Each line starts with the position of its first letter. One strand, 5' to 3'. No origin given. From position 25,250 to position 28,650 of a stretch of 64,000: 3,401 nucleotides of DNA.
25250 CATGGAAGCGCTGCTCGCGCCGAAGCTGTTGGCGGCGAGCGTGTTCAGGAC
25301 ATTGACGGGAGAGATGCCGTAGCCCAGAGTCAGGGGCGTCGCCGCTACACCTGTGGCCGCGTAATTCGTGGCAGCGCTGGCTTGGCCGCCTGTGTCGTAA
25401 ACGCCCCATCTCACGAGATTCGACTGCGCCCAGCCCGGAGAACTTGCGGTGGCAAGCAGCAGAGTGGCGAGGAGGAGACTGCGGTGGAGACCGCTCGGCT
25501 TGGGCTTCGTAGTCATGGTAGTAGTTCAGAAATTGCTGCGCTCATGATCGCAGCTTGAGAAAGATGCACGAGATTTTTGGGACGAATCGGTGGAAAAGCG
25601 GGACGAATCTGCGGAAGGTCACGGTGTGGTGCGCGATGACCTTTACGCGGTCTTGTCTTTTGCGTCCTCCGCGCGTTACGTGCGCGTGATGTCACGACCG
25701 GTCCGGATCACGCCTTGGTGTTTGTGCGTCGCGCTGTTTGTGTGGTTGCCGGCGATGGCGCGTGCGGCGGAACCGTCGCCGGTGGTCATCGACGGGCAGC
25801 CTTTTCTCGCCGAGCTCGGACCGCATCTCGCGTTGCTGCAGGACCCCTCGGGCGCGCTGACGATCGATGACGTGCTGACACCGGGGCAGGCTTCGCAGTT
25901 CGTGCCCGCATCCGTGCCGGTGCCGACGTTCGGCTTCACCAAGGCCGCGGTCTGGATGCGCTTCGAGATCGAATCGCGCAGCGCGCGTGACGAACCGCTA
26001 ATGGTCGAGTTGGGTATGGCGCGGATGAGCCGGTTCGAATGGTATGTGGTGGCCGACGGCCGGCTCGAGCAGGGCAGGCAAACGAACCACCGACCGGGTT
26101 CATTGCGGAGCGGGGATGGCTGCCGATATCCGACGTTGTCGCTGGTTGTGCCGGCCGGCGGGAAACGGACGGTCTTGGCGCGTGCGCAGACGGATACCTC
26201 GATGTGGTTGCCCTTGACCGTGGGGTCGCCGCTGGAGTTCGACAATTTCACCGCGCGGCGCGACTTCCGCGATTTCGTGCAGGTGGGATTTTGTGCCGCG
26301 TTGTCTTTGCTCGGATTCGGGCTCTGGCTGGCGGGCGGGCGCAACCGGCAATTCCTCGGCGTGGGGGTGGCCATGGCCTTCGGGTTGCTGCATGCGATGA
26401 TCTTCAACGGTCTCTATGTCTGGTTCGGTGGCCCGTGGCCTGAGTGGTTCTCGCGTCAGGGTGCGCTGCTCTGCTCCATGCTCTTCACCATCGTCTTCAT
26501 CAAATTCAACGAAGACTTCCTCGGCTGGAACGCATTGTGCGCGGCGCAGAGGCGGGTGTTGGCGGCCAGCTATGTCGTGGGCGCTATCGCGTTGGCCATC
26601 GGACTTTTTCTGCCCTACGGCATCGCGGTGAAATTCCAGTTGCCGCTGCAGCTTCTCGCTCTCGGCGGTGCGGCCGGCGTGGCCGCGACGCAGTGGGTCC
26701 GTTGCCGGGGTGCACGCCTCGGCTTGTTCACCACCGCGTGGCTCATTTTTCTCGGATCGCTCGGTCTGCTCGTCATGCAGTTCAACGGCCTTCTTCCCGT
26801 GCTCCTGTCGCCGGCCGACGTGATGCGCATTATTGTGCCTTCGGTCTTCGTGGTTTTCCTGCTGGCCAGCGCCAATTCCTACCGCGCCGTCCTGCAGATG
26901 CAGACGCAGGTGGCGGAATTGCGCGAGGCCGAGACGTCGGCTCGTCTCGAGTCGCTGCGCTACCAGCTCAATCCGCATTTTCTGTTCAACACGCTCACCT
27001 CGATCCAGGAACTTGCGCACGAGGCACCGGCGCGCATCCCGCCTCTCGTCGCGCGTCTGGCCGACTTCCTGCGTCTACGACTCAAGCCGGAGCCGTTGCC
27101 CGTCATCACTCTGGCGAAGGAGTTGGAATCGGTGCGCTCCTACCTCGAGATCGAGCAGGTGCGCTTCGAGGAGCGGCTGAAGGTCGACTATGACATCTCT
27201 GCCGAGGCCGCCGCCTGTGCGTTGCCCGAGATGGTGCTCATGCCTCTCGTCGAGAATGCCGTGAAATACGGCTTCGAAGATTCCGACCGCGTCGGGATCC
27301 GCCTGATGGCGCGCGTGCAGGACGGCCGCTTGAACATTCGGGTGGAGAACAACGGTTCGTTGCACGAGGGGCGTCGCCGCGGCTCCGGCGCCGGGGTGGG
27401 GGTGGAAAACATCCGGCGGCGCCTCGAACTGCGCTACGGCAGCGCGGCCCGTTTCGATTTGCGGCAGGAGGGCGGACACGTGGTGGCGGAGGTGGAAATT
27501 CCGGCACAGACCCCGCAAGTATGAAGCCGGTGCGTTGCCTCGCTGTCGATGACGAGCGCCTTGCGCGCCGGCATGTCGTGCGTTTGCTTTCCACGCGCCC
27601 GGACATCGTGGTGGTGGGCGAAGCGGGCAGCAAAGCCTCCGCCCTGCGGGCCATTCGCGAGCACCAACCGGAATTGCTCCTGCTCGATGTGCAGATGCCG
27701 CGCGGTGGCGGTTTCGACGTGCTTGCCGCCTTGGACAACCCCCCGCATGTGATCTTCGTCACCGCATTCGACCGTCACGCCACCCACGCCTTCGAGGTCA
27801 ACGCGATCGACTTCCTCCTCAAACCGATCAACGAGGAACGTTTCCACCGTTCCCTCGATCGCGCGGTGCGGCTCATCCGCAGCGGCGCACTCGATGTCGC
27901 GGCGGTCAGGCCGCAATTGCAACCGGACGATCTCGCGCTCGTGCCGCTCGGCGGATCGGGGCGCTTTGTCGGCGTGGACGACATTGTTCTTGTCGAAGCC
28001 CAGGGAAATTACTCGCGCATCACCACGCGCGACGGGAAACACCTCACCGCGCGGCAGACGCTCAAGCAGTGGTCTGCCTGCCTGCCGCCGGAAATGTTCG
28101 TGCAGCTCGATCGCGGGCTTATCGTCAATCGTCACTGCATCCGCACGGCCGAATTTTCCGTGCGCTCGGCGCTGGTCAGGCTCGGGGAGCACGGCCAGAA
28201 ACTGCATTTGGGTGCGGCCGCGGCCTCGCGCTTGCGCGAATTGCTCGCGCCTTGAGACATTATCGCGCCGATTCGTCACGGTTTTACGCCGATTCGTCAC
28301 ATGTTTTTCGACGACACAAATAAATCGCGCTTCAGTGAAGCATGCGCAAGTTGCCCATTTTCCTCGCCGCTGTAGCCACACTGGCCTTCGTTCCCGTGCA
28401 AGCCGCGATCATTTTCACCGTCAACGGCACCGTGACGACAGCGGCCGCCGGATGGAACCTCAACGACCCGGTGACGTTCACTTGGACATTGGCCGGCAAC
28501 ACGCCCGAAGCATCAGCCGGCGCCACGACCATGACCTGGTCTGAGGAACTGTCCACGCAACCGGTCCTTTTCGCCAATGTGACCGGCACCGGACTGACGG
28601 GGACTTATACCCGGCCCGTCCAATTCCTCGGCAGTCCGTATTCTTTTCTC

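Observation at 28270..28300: Perfect tandem direct repeat with 21-bp periodicity downstream of the LytTR regulator and upstream of a PEP-CTERM operon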

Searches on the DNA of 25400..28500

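Call 65: search_rna_families(source=window, start=25400, end=28500, threshold=evalue, max_evalue=1)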
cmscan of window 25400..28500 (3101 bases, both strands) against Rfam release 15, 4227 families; matches with E-value up to 1: 0.
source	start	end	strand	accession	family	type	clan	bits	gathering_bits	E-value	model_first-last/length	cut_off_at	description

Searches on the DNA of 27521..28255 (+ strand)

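Call 55: build_rna_model(alignment_id=A2, structure=none)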
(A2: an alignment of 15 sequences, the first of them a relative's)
Model R1 built from alignment A2 (15 sequences, 36 columns); structure: none (sequence only).
model positions 36; base pairs 0; branch points 0; effective number of sequences 15; information 1.149 bits per position. No base pairs: searches with it score sequence only.

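Call 56: search_with_rna_model(model_id=R1, source=window, filters=off, max_evalue=10, show_alignments=3)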
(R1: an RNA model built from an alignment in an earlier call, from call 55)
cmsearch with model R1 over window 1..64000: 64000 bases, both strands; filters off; matches with E-value up to 10: 29.
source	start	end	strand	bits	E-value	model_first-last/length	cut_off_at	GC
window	28267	28301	+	34.7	8.8e-10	2-36/36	-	0.54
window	25578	25612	-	32.4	4.5e-09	2-36/36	-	0.57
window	25985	25996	-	6.9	0.52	5-16/36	-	0.67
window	60425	60436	+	5.8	1.2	6-17/36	-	0.58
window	120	136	+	5.5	1.4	11-27/36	-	0.41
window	37553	37564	+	5.1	1.9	24-35/36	-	0.58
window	46798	46826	-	4.9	2.2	11-33/36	-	0.55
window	63677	63693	-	4.8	2.3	4-20/36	-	0.53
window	59827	59837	+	4.8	2.4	7-17/36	-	0.55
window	47420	47432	+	4.6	2.7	2-14/36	-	0.69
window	17276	17289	-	4.4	3.3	9-22/36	-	0.5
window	6206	6220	+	3.9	4.8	13-27/36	-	0.6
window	29592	29602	-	3.8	4.9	11-21/36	-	0.36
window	32737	32746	-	3.8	4.9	3-12/36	-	0.6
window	6315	6326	+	3.8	5.1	11-22/36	-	0.42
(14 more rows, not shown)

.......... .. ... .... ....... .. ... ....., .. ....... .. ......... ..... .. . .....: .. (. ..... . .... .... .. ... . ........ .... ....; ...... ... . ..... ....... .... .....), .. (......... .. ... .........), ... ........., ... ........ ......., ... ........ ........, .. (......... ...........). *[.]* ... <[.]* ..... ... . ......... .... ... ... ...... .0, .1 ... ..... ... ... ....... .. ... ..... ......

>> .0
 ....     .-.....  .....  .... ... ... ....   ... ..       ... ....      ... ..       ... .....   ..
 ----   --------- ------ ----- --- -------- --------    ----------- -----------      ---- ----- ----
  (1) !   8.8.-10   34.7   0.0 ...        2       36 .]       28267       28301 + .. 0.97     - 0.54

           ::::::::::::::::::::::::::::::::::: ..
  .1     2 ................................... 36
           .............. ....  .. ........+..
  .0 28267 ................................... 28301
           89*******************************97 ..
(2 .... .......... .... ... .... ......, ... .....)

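Call 57: search_with_rna_model(model_id=R1, sources=[L101, L102, L103, L104, L105, L106, L107, L108, L109, L110, L111, L112, L113, L114, L115, L116, L117, L118, L119, L120, L121, L122, L123, L124, L125, L126, L127, L128, L129, L130, L131, L132, L133, L134, L135, L136, L137, L138, L139, L140, L141, L142, L143, L144, L145, L146, L147, L148, L149, L150, L151, L152, L153, L154, L155, L156, L157, L158, L159, L160, L161, L162, L163, L164, L165, L166, L167, L168, L169, L170, L171, L172, L173, L174, L175, L176, L177, L178, L179, L180, L184, L185], max_evalue=1)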
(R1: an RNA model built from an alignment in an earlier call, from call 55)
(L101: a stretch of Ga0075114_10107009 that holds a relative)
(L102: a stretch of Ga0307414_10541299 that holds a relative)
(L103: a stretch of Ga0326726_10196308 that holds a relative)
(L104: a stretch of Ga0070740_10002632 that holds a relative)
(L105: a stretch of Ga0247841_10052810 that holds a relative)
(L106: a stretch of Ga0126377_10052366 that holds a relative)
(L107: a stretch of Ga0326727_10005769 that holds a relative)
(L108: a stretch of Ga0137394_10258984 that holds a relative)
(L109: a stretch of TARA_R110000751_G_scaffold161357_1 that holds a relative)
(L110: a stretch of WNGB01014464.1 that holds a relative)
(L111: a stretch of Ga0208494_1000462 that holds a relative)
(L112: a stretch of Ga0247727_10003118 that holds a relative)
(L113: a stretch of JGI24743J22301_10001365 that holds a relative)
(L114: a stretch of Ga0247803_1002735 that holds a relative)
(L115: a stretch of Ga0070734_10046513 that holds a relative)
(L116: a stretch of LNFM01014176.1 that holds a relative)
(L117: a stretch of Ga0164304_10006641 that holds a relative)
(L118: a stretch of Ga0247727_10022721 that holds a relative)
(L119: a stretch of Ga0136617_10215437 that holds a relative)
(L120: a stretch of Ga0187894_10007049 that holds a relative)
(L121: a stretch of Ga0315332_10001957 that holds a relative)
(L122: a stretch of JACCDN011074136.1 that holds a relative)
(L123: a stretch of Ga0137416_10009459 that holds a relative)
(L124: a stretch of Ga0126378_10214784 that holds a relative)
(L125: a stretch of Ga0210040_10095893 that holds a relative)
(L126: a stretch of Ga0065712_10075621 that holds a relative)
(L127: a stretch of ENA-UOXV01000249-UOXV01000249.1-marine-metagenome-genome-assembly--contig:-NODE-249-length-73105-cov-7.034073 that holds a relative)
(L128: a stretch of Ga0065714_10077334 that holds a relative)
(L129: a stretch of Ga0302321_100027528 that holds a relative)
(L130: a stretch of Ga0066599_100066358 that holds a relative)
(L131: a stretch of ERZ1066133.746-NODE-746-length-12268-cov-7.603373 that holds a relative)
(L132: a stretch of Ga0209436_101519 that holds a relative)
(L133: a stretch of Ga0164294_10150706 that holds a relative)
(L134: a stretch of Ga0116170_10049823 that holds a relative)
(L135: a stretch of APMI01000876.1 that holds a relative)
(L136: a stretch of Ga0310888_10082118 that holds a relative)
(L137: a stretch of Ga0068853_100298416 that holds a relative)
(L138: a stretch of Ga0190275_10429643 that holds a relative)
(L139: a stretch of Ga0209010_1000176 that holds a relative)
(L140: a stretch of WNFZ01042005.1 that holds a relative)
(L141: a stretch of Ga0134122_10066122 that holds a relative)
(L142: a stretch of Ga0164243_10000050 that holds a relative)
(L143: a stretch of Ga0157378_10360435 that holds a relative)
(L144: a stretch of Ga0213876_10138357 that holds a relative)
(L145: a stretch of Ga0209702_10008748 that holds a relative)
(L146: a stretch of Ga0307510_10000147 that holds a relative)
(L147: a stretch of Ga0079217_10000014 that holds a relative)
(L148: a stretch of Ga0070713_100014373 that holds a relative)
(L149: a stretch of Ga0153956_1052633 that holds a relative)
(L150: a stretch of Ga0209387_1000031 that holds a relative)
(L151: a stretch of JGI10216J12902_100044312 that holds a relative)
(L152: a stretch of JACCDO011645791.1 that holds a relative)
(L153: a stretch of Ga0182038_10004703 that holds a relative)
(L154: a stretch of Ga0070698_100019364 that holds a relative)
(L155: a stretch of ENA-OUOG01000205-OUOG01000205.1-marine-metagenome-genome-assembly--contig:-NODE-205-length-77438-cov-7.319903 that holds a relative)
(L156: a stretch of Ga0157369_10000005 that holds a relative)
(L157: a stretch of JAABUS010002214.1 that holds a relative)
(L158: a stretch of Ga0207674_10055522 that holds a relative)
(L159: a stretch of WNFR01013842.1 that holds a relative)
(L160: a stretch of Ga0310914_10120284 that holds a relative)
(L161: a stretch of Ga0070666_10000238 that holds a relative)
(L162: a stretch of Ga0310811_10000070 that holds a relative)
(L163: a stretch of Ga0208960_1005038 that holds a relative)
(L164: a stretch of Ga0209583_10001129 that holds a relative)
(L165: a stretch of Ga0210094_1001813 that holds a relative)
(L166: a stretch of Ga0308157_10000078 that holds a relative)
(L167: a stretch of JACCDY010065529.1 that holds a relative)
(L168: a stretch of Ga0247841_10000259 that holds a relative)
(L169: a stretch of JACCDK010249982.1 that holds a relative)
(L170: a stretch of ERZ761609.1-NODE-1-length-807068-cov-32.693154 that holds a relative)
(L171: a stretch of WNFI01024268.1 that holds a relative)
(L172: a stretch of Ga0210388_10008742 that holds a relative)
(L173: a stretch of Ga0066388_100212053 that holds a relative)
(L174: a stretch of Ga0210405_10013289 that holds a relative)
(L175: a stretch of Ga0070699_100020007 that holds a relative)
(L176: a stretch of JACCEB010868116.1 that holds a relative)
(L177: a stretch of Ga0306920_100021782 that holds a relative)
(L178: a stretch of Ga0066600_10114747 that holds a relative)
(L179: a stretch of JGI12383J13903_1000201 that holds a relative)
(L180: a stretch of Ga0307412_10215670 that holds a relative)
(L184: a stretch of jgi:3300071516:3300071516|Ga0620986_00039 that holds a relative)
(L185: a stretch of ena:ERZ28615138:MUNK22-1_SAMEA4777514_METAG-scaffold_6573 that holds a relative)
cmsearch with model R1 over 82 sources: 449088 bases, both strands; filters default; matches with E-value up to 1: 1.
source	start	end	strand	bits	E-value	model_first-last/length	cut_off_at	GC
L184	5767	5799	-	13.4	0.033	3-35/36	-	0.45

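Call 72: search_with_rna_model(model_id=R1, sources=[L001, L003, L005, L181, L182, L183, L184, L185, L186, L187, L016, L026, L032, L040, L044, L052, L057, L063, L081, L082, L099, L009, L024, L046, L095, L120, L179], max_evalue=0.1)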
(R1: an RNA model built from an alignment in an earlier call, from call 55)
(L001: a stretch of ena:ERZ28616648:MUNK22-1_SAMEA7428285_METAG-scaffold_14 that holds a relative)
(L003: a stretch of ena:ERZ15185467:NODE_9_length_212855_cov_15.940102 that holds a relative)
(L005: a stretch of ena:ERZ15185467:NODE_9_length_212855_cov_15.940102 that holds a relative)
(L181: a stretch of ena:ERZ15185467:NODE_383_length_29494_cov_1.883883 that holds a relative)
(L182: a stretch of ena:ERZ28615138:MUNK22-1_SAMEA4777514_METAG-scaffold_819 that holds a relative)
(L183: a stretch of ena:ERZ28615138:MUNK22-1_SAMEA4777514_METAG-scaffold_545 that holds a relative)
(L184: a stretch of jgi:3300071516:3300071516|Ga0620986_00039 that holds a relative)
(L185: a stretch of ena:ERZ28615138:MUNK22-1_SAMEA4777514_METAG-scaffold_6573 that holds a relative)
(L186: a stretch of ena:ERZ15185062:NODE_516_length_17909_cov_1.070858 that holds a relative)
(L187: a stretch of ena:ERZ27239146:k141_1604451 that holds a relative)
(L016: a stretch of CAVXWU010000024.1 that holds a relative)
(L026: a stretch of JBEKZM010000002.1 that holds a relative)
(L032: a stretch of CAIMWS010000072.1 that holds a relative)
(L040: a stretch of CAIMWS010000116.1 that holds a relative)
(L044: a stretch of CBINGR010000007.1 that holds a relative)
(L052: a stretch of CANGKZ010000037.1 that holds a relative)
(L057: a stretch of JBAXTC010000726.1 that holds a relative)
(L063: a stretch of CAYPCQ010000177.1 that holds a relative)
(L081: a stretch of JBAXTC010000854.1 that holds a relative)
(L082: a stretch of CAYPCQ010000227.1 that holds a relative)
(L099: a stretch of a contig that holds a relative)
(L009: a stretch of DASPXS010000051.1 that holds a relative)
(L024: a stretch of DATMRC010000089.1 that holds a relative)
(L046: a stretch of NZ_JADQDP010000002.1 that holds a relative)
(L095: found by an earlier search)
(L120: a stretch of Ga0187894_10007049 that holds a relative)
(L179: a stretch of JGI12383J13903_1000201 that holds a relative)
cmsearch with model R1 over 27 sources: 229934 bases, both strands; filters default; matches with E-value up to 0.1: 29.
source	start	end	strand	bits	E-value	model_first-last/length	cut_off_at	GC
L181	6581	6616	-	43.4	5.3e-12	1-36/36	-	0.47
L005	10112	10146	+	40.4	4.7e-11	2-36/36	-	0.46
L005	6749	6783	+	40.1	6.2e-11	2-36/36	-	0.43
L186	5740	5774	+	40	6.3e-11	2-36/36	-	0.51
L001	3906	3940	-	38.5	1.9e-10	2-36/36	-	0.51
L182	5771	5805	+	38.3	2.3e-10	2-36/36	-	0.49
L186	9354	9388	+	37.9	3e-10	2-36/36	-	0.49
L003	6761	6795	+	37.8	3.2e-10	2-36/36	-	0.49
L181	8685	8720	+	37.7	3.4e-10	1-36/36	-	0.47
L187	5594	5628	+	36.5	8.4e-10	2-36/36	-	0.51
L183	6814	6848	-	35.6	1.6e-09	2-36/36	-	0.49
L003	9607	9641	+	32.7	1.3e-08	2-36/36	-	0.49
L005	1276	1310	+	32.7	1.3e-08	2-36/36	-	0.49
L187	3525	3556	+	30.9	4.9e-08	5-36/36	-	0.53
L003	3794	3827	+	30.3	7.3e-08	2-35/36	-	0.5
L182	2331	2365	+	29.2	1.6e-07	2-36/36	-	0.51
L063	2559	2591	+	28.7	2.4e-07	4-36/36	-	0.55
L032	7165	7197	+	24.5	4.9e-06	4-36/36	-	0.52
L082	3882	3911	+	23.5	1e-05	7-36/36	-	0.47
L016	200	230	-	22.4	2.3e-05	6-36/36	-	0.55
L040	1641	1671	+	22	3.2e-05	6-36/36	-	0.45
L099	6497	6529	-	21.7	4e-05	4-36/36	-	0.58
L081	876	908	+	21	6.7e-05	4-36/36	-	0.58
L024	4241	4272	+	20.8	7.8e-05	4-35/36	-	0.59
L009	2321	2349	+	20.6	8.7e-05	7-35/36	-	0.55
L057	3315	3347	-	19.5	0.00019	4-36/36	-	0.58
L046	3009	3039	-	17.1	0.0012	6-36/36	-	0.58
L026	6284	6312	+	15.4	0.0038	7-35/36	-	0.59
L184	5767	5799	-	13.4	0.017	3-35/36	-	0.45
